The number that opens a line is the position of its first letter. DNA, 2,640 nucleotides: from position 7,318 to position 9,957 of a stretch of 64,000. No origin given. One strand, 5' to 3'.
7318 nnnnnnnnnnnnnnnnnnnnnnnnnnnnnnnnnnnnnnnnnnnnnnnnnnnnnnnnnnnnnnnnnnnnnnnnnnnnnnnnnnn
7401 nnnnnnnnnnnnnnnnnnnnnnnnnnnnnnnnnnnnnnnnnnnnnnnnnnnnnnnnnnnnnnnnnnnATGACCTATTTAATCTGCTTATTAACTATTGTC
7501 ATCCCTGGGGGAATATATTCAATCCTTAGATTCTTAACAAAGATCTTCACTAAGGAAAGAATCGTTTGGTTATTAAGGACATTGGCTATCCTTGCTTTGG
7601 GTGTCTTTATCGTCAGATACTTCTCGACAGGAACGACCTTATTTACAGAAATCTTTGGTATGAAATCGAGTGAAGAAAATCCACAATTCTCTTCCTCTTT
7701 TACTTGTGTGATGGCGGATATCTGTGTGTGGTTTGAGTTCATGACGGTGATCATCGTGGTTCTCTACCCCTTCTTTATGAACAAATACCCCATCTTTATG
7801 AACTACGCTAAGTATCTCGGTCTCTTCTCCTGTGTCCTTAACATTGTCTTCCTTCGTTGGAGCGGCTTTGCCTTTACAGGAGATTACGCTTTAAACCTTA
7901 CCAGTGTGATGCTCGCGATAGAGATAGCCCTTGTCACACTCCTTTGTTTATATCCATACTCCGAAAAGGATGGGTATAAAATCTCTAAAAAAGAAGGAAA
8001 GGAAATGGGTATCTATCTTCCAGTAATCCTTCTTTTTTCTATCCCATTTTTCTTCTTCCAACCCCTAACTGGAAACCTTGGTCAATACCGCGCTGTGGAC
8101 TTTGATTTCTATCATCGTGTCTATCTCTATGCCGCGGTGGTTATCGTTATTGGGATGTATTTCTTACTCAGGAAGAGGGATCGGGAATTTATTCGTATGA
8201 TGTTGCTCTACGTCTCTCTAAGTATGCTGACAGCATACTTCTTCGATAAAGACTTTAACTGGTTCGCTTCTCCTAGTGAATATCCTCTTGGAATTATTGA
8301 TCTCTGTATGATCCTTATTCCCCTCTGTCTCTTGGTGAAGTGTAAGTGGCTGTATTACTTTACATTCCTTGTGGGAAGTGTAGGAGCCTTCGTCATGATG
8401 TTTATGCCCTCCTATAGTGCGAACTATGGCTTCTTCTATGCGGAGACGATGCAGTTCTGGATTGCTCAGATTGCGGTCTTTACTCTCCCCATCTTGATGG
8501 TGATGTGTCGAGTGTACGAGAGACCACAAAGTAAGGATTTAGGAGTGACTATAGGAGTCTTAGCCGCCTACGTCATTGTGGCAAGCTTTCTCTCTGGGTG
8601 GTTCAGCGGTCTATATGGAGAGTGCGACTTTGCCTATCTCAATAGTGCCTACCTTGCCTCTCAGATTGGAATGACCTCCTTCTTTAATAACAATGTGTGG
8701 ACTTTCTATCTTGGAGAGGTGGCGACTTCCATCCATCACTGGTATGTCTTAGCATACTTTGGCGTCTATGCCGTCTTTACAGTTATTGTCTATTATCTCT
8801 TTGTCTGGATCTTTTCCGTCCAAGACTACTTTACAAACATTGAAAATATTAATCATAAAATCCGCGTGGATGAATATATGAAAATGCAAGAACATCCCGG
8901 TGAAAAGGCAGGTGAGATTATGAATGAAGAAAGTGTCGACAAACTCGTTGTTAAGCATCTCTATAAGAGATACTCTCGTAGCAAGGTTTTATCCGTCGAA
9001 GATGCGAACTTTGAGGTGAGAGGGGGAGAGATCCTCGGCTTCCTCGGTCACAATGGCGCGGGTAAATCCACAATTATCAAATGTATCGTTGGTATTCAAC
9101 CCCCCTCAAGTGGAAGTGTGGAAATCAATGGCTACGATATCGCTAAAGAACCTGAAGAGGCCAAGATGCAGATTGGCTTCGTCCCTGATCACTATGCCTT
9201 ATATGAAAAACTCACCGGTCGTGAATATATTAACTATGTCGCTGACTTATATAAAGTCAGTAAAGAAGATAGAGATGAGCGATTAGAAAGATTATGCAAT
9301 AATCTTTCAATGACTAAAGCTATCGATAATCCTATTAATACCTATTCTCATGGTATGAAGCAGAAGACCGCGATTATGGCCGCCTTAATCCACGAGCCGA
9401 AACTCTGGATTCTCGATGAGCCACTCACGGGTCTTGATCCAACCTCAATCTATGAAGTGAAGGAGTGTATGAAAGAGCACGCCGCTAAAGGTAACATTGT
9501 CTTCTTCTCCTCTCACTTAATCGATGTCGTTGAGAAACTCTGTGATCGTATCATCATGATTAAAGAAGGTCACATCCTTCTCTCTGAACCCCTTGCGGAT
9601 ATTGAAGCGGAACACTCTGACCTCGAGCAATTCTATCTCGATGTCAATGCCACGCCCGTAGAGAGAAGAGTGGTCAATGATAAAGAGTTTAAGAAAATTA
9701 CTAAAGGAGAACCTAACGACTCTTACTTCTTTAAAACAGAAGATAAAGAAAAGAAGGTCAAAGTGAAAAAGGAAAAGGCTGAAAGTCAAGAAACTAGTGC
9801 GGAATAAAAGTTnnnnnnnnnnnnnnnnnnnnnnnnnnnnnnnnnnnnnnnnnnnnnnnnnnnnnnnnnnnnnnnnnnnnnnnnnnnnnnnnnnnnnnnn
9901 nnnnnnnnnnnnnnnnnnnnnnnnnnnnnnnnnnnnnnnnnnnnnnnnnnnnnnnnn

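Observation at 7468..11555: ABC protein with a reversed, oversized membrane domain and non-canonical ATPase motifs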

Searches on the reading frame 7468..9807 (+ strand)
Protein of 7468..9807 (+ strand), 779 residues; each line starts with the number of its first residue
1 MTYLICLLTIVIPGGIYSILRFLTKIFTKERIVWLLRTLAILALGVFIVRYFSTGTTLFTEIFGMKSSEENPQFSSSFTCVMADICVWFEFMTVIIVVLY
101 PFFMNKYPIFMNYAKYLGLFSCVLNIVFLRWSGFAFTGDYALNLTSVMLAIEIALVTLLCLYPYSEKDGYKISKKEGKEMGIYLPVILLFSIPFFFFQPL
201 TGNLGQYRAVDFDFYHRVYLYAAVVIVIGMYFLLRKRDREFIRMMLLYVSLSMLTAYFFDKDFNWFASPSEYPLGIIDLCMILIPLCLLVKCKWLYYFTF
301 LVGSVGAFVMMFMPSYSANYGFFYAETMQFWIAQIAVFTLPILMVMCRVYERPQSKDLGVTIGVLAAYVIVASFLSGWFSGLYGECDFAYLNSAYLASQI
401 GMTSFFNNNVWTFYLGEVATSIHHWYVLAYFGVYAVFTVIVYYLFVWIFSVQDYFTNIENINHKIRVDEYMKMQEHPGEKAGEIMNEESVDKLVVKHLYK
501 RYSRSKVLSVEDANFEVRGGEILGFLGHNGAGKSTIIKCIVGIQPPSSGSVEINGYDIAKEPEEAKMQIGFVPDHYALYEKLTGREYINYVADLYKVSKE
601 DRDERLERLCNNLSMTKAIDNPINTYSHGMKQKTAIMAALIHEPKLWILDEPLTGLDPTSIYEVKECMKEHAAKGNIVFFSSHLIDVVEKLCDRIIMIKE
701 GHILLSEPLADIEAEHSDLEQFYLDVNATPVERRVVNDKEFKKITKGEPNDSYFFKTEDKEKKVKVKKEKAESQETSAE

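Call 3: search_protein_families(library=pfam, proteins=[window:7468-9807:+], max_evalue=0.1)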
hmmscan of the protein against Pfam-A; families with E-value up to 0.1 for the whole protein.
window:7468-9807:+ (779 aa): 4 families
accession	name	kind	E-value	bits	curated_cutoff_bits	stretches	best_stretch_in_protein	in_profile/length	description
PF00005.33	ABC_tran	-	2e-30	106.6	25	1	511-653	2-136/137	ABC transporter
PF13304.12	AAA_21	-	1.1e-08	35.9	27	1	622-683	234-298/304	AAA domain, putative AbiEii toxin, Type IV TA system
PF13476.12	AAA_23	-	0.00088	20.4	27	1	509-540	9-39/201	AAA domain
PF13555.12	AAA_29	-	0.056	13.6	27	0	515-541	19-43/61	P-loop containing region of AAA domain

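Call 4: search_protein_families(library=ncbifam, proteins=[window:7468-9807:+], max_evalue=0.1)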
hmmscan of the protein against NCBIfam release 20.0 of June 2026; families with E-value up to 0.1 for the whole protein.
window:7468-9807:+ (779 aa): 189 families (the best 25 are shown)
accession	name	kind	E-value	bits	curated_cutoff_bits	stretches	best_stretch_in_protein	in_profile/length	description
TIGR01188.1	drrA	subfamily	6.1e-62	209.6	312.45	1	502-767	3-263/302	daunorubicin resistance ABC transporter, ATP-binding protein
TIGR03522.1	GldA_ABC_ATP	equivalog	3.7e-60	203.9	402.6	1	493-754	3-259/301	gliding motility-associated ABC transporter ATP-binding subunit GldA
NF033858.1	ABC2_perm_RbbA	equivalog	8.6e-45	153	1050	1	491-735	265-509/909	ribosome-associated ATPase/putative transporter RbbA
TIGR03740.1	galliderm_ABC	subfamily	8.2e-42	143.4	309.75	1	493-726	1-221/223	lantibiotic protection ABC transporter ATP-binding subunit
TIGR04406.1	LPS_export_lptB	equivalog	5.3e-41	140.5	240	1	493-724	2-233/239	LPS export ABC transporter ATP-binding protein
TIGR03864.1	PQQ_ABC_ATP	hypoth_equivalog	9.4e-40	136.5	302.25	1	493-724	2-233/236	ABC transporter, ATP-binding subunit, PQQ-dependent alcohol dehydrogenase system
NF047565.1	PSM_export_PmtA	equivalog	3.3e-39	134.8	350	1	504-717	11-220/282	phenol-soluble modulin export ABC transporter ATP-binding protein PmtA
NF010060.0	PRK13537.1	equivalog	7.5e-38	130.2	521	1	487-713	10-235/314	nodulation factor ABC transporter ATP-binding protein NodI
NF010059.0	PRK13536.1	equivalog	1.1e-37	129.6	549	1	490-703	39-252/342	nodulation factor ABC transporter ATP-binding protein NodI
TIGR04521.1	ECF_ATPase_2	equivalog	3.1e-35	121.6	330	1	495-728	6-248/279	energy-coupling factor transporter ATPase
TIGR01288.1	nodI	equivalog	3.3e-35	121.5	424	1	506-710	16-221/303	nodulation factor ABC transporter ATP-binding protein NodI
TIGR03410.1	urea_trans_UrtE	equivalog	1.1e-33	116.6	285.8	1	493-715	1-222/230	urea ABC transporter ATP-binding subunit UrtE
TIGR02315.1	ABC_phnC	equivalog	1.5e-32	113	266.1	1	493-715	2-236/243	phosphonate ABC transporter ATP-binding protein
TIGR01186.1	proV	subfamily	1.1e-31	110.3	326.6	1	508-704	7-209/363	betaine/proline/choline family ABC transporter ATP-binding protein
NF011967.0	PRK15439.1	equivalog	1.1e-31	109.8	586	1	492-715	11-230/510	autoinducer 2 ABC transporter ATP-binding protein LsrA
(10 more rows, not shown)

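Call 47: predict_structure(alignment_id=A3)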
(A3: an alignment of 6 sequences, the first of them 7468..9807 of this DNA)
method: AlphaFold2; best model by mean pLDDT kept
length: 779 residues; sequences in the alignment: 6
mean_pLDDT: 65.9   pTM: 0.50
mean pLDDT of the five models: 65.9, 64.8, 63.0, 63.0, 60.7
residues with pLDDT >= 90: 0; 70-90: 381; 50-70: 240; < 50: 158
segments of 3 or more residues with pLDDT < 50: 1-10, 57-71, 199-215, 272-274, 314-323, 384-399, 476-490, 501-512, 529-531, 545-548, 735-779
pLDDT, mean of each block of 10 residues (from residue 1): 45 64 70 82 78 55 47 63 77 80 72 81 81 70 72 82 67 68 68 55 39 49 71 79 83 69 53 63 84 84 77 47 56 79 86 83 82 63 44 46 53 52 64 81 84 74 56 48 37 60 44 64 66 61 53 58 61 64 87 82 88 84 80 82 75 67 80 75 68 75 76 78 75 48 33 26 31 27
secondary structure, 60 per line:
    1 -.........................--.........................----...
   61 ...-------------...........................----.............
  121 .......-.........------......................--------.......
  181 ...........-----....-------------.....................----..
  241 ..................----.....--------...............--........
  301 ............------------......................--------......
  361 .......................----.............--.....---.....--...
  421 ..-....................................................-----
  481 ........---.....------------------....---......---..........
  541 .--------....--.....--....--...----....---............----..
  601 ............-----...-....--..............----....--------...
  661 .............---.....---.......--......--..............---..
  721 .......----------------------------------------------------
elements in order (helices of 4 or more, strands of 3 or more residues): H2-26 H29-53 H58-63 H77-103 H108-127 H129-137 H144-165 H174-191 H197-200 H214-234 H239-258 H263-267 H276-290 H293-312 H325-346 H355-383 H388-400 H403-407 E411-415 E418-422 H424-475 H481-488 E492-496 E515-518 E522-527 H531-541 E550-553 H563-566 E569-571 H576-579 H584-594 H599-612 H628-641 E646-649 H658-673 E677-681 H685-691 E694-699 E702-708 H709-715 H719-727

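Call 54: fold_search(model_id=the predicted structure, library=pdb)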
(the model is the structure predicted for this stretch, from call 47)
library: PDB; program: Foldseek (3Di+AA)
matches with E <= 10: 1352; with E <= 0.001: 1147
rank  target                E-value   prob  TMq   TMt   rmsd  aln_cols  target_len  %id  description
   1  9a6w_B                8.6e-14  1.00  0.28  0.84   2.6       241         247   35  Integrative model of RASP-ECSA by crosslinking MS and deep learning (released 2024-09-18)
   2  4rvc                  3.1e-13  1.00  0.28  0.84   2.8       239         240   35  Structure of ATP binding subunit of ABC transporter (released 2015-03-18)
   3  8ee6_A                5.0e-12  1.00  0.27  0.13  27.1       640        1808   17  Cryo-EM Structure of human ABCA7 in PE/Ch nanodiscs (released 2022-12-21)
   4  4yer_B                5.9e-12  1.00  0.27  0.72   2.6       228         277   32  Crystal structure of an ABC transporter ATP-binding protein (TM_1403) from Thermotoga maritima MSB8 at 2.35 A resoluti (released 2015-03-11)
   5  6hs3_B                6.2e-12  1.00  0.26  0.73   4.2       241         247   29  Crystal structure of an ABC transporter related protein from Burkholderia pseudomallei (released 2018-11-07)
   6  4yer_A                1.1e-11  1.00  0.26  0.68   2.5       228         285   32  Crystal structure of an ABC transporter ATP-binding protein (TM_1403) from Thermotoga maritima MSB8 at 2.35 A resoluti (released 2015-03-11)
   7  4wbs_B                1.1e-11  1.00  0.26  0.70   4.1       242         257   30  Crystal structure of an ABC transporter related protein from Burkholderia phymatum (released 2014-09-24)
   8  6hs3_A                1.7e-11  1.00  0.26  0.73   4.1       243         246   29  Crystal structure of an ABC transporter related protein from Burkholderia pseudomallei (released 2018-11-07)
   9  8edw_A                1.8e-11  1.00  0.28  0.13  27.5       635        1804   17  Cryo-EM Structure of human ABCA7 in BPL/Ch Nanodiscs (released 2022-12-21)
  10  4p33_A                2.0e-11  1.00  0.27  0.84   3.0       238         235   28  Crystal structure of E. coli LptB-E163Q in complex with ATP-sodium (released 2014-03-26)
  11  9bd7_A                2.0e-11  1.00  0.26  0.35  25.1       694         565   16  PaMsbA in an open, outward conformation (released 2025-09-03)
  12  6mbn_A                2.1e-11  1.00  0.27  0.83   2.4       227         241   29  LptB E163Q in complex with ATP (released 2019-08-14)
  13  7o0y_C                2.4e-11  1.00  0.26  0.65   2.7       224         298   30  ABC transporter NosDFY, nucleotide-free in GDN (released 2022-04-13)
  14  4qc2_A                2.9e-11  1.00  0.28  0.85   3.0       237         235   29  Crystal structure of lipopolysaccharide transport protein LptB in complex with ATP and Magnesium ions (released 2014-10-22)
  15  9cus_C                3.0e-11  1.00  0.26  0.35  21.6       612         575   16  BmrCD in the outward-facing conformation bound to Hoechsts (released 2025-08-13)
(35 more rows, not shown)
